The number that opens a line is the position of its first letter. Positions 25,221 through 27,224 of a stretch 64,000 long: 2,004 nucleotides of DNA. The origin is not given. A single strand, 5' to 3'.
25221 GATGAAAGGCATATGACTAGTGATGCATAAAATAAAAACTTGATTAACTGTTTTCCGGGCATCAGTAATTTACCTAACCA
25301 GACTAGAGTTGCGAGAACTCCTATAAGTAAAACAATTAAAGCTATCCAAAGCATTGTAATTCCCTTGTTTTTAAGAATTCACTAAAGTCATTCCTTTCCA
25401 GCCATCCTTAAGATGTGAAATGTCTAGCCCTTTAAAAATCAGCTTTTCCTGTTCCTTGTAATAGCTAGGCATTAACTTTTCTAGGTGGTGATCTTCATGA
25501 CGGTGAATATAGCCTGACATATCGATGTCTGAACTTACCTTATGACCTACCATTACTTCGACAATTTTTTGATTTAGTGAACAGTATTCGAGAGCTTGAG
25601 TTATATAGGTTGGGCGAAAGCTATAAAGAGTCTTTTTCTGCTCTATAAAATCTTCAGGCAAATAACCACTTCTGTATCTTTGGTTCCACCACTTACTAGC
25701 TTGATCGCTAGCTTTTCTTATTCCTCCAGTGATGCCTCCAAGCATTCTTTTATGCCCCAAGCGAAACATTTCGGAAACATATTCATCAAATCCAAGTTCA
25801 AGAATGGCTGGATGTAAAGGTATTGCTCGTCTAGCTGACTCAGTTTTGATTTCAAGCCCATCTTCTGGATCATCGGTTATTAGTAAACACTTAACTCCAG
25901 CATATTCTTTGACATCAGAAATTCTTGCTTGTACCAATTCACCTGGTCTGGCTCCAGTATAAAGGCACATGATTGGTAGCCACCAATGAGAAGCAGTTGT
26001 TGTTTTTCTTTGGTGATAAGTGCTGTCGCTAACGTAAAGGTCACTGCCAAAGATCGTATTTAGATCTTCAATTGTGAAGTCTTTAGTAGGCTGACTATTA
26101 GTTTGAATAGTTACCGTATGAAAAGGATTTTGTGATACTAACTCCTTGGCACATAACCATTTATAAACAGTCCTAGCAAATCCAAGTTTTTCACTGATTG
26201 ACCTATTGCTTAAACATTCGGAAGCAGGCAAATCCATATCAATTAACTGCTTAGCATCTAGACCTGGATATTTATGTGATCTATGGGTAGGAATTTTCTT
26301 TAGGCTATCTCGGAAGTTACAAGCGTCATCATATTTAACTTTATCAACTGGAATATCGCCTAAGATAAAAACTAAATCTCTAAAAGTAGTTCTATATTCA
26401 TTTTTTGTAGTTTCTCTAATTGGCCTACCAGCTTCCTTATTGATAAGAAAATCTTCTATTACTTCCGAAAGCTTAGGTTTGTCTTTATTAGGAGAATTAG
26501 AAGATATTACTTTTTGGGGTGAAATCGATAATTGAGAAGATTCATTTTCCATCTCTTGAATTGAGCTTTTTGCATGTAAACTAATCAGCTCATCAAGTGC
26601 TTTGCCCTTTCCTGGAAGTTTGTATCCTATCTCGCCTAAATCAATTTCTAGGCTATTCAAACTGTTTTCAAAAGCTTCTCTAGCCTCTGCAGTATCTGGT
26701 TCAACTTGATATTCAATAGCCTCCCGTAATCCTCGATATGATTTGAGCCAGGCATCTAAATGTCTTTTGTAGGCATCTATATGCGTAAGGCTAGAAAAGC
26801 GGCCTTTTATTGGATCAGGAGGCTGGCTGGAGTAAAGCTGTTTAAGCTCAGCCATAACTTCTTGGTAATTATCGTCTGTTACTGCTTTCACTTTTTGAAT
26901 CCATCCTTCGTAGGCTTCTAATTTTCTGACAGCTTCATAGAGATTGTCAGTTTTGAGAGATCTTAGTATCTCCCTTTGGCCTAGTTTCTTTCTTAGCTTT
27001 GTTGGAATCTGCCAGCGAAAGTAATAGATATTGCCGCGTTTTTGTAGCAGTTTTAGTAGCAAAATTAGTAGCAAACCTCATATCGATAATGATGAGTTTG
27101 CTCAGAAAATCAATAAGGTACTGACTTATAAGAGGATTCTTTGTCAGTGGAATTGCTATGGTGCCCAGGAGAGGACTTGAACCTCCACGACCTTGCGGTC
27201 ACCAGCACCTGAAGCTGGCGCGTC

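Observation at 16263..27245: A ~10.9 kb AT-rich integrative island in tRNA-Leu(CAG) bounded by an exact 19-bp direct repeat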

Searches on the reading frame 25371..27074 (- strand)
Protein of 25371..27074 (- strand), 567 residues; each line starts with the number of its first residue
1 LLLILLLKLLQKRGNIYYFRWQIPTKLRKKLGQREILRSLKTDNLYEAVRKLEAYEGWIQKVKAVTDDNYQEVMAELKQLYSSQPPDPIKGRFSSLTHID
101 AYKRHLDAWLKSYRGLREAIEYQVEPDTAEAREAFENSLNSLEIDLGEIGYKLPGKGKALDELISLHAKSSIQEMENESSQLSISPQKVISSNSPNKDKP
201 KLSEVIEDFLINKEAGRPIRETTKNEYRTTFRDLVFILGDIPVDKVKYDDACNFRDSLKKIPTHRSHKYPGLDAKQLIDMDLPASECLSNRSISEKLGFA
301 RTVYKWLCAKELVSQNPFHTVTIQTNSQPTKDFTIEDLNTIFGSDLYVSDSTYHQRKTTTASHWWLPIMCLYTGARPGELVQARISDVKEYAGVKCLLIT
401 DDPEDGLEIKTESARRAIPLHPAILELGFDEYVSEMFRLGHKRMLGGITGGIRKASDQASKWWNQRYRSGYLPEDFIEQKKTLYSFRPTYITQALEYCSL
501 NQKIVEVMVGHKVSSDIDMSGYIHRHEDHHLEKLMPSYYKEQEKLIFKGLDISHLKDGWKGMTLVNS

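Call 7: search_protein_families(library=pfam, proteins=[window:25371-27074:-], max_evalue=0.01)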
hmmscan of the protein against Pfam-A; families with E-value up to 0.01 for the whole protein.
window:25371-27074:- (567 aa): 1 family
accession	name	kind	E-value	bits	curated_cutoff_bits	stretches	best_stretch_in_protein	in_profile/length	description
PF20172.3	DUF6538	-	3.6e-12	46.2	27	1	10-52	2-44/60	Domain of unknown function (DUF6538)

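Call 9: search_protein_families(library=ncbifam, proteins=[window:25371-27074:-], max_evalue=0.1)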
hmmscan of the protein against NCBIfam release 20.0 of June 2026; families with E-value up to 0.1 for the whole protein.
window:25371-27074:- (567 aa): 3 families
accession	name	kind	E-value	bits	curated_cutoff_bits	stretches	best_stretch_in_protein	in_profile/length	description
TIGR02225.1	recomb_XerD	equivalog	0.0063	15.9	329.6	1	286-394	56-157/290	site-specific tyrosine recombinase XerD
NF001399.0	PRK00283.1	subfamily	0.0093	15.2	279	1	286-394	66-167/300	tyrosine recombinase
TIGR02224.1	recomb_XerC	equivalog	0.021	14.2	335.15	1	286-329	59-102/295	tyrosine recombinase XerC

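Call 10: search_solved_structures(query=window:25371-27074:-, max_evalue=1, show_alignments=2)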
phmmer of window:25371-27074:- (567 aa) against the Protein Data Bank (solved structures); distinct sequences matched with E-value up to 1: 1.
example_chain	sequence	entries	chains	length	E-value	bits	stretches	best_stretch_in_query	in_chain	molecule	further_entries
8fmw_AE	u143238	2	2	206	0.44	12.4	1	29-106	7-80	50S ribosomal protein L3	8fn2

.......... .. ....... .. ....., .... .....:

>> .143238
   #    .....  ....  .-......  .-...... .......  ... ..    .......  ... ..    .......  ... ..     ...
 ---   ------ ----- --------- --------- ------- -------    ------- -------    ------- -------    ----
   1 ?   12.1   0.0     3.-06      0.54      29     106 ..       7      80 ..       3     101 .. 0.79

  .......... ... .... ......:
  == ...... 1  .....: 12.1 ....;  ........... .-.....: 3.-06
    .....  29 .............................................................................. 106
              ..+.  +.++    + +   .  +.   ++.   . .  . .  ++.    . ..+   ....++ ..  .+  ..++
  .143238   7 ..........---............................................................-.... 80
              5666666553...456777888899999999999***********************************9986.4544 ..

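Call 16: find_homologous_proteins(query=window:25371-27074:-, max_evalue=0.00001)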
Query window:25371-27074:- (567 aa): 41 proteins with E <= 0.00001 among 8000 candidates.
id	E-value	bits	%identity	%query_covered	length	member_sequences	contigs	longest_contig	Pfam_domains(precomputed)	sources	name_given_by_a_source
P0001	0.0e+0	1291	100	99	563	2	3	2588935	PF20172.4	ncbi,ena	-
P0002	0.0e+0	1070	83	99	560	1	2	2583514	PF20172.4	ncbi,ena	-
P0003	1.9e-143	497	41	98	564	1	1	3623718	PF20172.4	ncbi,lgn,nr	ncbi:site-specific integrase [Proteobacteria bacterium 005FR1]|nr:site-specific integrase [Proteobac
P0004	1.9e-77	279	40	58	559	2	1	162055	PF20172.4,PF00589.28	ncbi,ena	-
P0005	1.3e-68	250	37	66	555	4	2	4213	PF00589.28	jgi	jgi:integrase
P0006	5.7e-68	248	37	66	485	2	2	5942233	PF00589.28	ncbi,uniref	ncbi:hypothetical protein GCM10025791_27000 [Halioxenophilus aromaticivorans]|uniref:Tyr recombinase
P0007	3.0e-67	246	36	66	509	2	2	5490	PF00589.28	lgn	-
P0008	1.1e-20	92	26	59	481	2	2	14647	PF20172.4,PF00589.28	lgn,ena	-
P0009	6.6e-19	86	26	44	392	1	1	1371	PF20172.4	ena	-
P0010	4.8e-18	83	22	96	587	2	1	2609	PF20172.4,PF00589.28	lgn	-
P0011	3.5e-17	80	25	42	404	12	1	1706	PF00589.28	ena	-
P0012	4.6e-17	80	25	55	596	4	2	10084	PF20172.4,PF00589.28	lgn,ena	-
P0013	6.6e-17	80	25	55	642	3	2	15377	PF20172.4,PF00589.28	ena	-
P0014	7.9e-17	79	24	90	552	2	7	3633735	PF00816.28,PF20172.4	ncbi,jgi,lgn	ncbi:MAG: DUF6538 domain-containing protein [Candidatus Accumulibacter sp. UW26]|jgi:integrase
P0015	2.3e-16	78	25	88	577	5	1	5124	PF20172.4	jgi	-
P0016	6.2e-15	73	25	59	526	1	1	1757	PF00589.28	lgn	-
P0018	2.5e-14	71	23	50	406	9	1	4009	PF00589.28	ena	-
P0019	1.4e-13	69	26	42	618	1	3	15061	PF20172.4,PF00589.28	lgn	-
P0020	2.3e-13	68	25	89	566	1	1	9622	PF20172.4,PF00589.28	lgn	-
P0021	3.2e-13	67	22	50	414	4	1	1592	PF00589.28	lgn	-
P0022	6.2e-13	66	28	41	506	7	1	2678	PF20172.4,PF00589.28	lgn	-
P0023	1.1e-12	66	22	50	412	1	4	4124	PF00589.28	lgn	-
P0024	1.1e-11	62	24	53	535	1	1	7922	PF00589.28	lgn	-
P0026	4.2e-11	60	21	55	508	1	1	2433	PF13102.13,PF00589.28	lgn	-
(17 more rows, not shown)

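Call 18: find_encoding_contigs(protein=P0002, flank=10000, max_places=4)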
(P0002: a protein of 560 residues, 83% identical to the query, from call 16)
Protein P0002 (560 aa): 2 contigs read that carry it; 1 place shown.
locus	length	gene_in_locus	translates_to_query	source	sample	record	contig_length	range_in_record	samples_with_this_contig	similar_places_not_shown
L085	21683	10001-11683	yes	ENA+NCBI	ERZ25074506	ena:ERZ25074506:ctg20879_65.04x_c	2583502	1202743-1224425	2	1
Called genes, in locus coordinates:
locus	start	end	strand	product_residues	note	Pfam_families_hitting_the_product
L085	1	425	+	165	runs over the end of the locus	PF02586:SRAP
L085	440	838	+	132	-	PF14559:TPR_19 (faint), PF23914:TPR_CcmH_CycH (weak), PF13432:TPR_16 (faint)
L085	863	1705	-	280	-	PF01497:Peripla_BP_2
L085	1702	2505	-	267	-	PF02463:SMC_N, PF00005:ABC_tran, PF13304:AAA_21 (weak)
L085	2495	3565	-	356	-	PF01032:FecCD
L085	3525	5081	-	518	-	PF13500:AAA_26, PF01656:CbiA, PF07685:GATase_3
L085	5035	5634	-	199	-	PF02572:CobA_CobO_BtuR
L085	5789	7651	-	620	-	PF07715:Plug, PF00593:TonB_dep_Rec_b-barrel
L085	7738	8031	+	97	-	-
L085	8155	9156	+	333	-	PF00044:Gp_dh_N, PF02800:Gp_dh_C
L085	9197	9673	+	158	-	PF02142:MGS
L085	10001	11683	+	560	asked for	PF20172:DUF6538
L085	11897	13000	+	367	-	-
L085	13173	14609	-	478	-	-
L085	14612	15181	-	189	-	PF00239:Resolvase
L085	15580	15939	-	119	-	PF01627:Hpt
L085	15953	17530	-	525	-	PF07701:HNOBA (faint), PF00512:HisKA, PF02518:HATPase_c, PF00072:Response_reg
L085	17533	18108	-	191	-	PF07700:HNOB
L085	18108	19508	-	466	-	PF00072:Response_reg, PF00158:Sigma54_activat, PF01078:Mg_chelatase (faint), PF14532:Sigma54_activ_2, PF07728:AAA_5 (faint), PF25601:AAA_lid_14, PF02954:HTH_8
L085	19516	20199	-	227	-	-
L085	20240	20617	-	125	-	-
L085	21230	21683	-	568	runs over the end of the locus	PF00361:Proton_antipo_M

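Call 19: find_encoding_contigs(protein=P0003, flank=10000, max_places=3)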
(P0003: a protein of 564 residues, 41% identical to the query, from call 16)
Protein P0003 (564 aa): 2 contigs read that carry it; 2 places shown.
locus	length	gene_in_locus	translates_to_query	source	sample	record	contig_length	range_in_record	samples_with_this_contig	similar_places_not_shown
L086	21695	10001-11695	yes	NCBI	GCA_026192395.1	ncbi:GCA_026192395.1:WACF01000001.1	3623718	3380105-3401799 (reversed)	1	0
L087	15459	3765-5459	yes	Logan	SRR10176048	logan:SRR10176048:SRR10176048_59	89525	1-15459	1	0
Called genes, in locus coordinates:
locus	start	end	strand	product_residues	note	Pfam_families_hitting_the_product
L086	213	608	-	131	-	PF02261:Asp_decarbox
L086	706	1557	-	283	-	PF02569:Pantoate_ligase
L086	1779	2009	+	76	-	-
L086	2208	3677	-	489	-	PF00772:DnaB, PF13481:AAA_25, PF03796:DnaB_C, PF06745:ATPase (faint)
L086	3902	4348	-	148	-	PF01281:Ribosomal_L9_N, PF03948:Ribosomal_L9_C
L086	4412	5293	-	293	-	-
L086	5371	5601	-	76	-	PF01084:Ribosomal_S18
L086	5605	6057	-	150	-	PF01250:Ribosomal_S6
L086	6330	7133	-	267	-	PF08032:SpoU_sub_bind, PF00588:SpoU_methylase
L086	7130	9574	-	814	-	PF08206:OB_RNB, PF17876:CSD2, PF00773:RNB, PF00575:S1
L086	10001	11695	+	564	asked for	PF20172:DUF6538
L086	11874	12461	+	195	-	PF03703:bPH_2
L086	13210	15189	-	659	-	PF13476:AAA_23 (faint)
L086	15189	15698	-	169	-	PF20290:MC4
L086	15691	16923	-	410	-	PF05057:DUF676, PF07819:PGAP1, PF20284:CTD8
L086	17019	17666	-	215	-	-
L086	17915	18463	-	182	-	PF00239:Resolvase, PF02796:HTH_7 (weak)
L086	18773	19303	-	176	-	-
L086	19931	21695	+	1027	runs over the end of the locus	PF00873:ACR_tran, PF03176:MMPL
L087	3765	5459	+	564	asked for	PF20172:DUF6538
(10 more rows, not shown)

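Call 20: find_encoding_contigs(protein=P0004, flank=10000, max_places=3)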
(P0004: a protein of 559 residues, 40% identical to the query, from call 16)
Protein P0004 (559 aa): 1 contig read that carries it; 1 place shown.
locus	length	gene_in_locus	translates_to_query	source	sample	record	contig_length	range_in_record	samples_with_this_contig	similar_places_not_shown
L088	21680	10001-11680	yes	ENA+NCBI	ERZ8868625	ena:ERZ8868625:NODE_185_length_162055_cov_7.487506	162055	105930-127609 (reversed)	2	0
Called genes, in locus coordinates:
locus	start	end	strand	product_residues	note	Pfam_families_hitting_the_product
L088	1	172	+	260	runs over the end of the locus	PF13276:HTH_21 (weak), PF00665:rve, PF13683:rve_3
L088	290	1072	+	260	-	PF00589:Phage_integrase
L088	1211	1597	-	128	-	-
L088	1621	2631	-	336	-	-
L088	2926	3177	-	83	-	PF05717:TnpB_IS66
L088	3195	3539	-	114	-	-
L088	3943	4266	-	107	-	-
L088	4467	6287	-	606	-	PF05593:RHS_repeat (faint)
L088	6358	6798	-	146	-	-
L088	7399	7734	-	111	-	-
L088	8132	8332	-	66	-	-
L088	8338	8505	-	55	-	PF04365:BrnT_toxin (weak)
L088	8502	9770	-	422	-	PF13356:Arm-DNA-bind_3, PF22022:Phage_int_M, PF00589:Phage_integrase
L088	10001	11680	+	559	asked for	PF20172:DUF6538, PF00589:Phage_integrase (weak)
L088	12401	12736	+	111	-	-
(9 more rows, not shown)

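Call 33: search_solved_structures(query=A1, max_evalue=0.01, show_alignments=1)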
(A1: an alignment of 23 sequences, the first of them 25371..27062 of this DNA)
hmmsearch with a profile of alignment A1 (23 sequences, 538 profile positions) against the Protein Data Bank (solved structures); distinct sequences matched with E-value up to 0.01: 17.
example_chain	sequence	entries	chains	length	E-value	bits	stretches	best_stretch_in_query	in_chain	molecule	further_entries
6en0_A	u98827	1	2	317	8.8e-14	54.5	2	447-525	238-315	Int protein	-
6emy_A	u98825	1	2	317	3.5e-13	52.5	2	447-524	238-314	Int protein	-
6emz_A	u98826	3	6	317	2.9e-12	49.5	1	447-525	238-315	Int protein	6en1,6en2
5hxy_A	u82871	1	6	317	8.3e-10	41.4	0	465-521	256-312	Tyrosine recombinase XerA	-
4a8e_A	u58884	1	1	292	2.3e-09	39.9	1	285-525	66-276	PROBABLE TYROSINE RECOMBINASE XERC-LIKE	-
1a0p_A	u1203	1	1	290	3.9e-08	35.9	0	439-519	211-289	SITE-SPECIFIC RECOMBINASE XERD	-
5jjv_A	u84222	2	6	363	8.3e-06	28.2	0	307-394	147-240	Tyrosine recombinase XerH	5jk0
5dcf_A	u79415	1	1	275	1.6e-05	27.2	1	439-521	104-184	Tyrosine recombinase XerD,DNA translocase FtsK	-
1z1b_A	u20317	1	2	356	2.1e-05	26.8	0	286-381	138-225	Integrase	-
5j0n_E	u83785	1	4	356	3.2e-05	26.3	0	286-381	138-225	Integrase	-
1z19_A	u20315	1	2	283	9.7e-05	24.7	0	267-382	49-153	Integrase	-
1z1g_A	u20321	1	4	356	0.00011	24.4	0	286-381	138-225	Integrase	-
1p7d_A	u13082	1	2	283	0.00014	24.1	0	267-382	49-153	Integrase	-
5c6k_A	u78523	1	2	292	0.00018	23.8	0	279-382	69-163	Integrase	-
9i5v_14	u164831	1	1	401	0.00043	22.5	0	468-521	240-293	Ribosome-associated translation inhibitor RaiA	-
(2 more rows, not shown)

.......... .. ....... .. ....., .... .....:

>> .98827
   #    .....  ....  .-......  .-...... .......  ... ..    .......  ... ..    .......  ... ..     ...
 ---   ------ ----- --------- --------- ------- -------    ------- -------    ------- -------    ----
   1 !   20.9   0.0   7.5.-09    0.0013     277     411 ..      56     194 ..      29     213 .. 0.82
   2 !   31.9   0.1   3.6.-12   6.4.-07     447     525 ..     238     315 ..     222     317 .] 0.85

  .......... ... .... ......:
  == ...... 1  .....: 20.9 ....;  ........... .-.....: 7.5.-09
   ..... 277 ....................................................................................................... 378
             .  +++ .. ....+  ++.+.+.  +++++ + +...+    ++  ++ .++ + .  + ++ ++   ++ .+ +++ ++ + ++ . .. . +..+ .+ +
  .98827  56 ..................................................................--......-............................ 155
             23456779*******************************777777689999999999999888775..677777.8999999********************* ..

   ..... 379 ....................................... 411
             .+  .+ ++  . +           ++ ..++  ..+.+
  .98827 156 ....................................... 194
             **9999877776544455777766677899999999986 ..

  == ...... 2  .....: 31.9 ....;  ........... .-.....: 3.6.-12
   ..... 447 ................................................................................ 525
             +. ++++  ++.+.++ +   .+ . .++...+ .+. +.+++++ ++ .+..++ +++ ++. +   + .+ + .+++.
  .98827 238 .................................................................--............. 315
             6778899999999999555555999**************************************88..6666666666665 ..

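Call 46: search_protein_families(library=padloc, proteins=[L085:11897-13000:+], max_evalue=0.01)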
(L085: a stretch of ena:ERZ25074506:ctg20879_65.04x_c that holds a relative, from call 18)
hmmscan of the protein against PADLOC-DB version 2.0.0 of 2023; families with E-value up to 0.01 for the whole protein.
L085:11897-13000:+ (367 aa): 0 families

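Call 47: search_protein_families(library=phrogs, proteins=[L085:11897-13000:+, L085:13173-14624:-, window:25371-27062:-], max_evalue=0.01)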
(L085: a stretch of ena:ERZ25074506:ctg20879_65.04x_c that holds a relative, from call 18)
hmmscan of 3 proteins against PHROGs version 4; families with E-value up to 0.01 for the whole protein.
L085:11897-13000:+ (367 aa): 1 family
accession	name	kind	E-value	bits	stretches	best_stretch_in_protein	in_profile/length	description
phrog_10503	-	unknown function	0.0016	19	1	7-105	36-126/251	-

L085:13173-14624:- (483 aa): 1 family
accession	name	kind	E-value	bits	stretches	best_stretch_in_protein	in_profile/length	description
phrog_4756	-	unknown function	6.8e-46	158.2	1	109-442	94-430/440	-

window:25371-27062:- (563 aa): 2 families
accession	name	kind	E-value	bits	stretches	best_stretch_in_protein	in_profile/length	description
phrog_1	-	integration and excision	1.4e-30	108.1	1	150-528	143-442/611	integrase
phrog_216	-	integration and excision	2.4e-08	34.4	1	364-525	81-228/301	integrase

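Call 53: search_protein_families(library=pfam, proteins=[L085:11897-13000:+], max_evalue=10)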
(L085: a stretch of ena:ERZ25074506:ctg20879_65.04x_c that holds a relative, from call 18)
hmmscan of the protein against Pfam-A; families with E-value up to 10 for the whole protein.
L085:11897-13000:+ (367 aa): 2 families
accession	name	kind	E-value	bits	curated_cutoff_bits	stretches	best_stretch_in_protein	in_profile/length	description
PF14279.12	HNH_5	-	0.0055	17.1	27.5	1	8-26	1-21/56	HNH endonuclease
PF05810.19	NinF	-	4.3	7.8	27.5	1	63-74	2-13/25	NinF protein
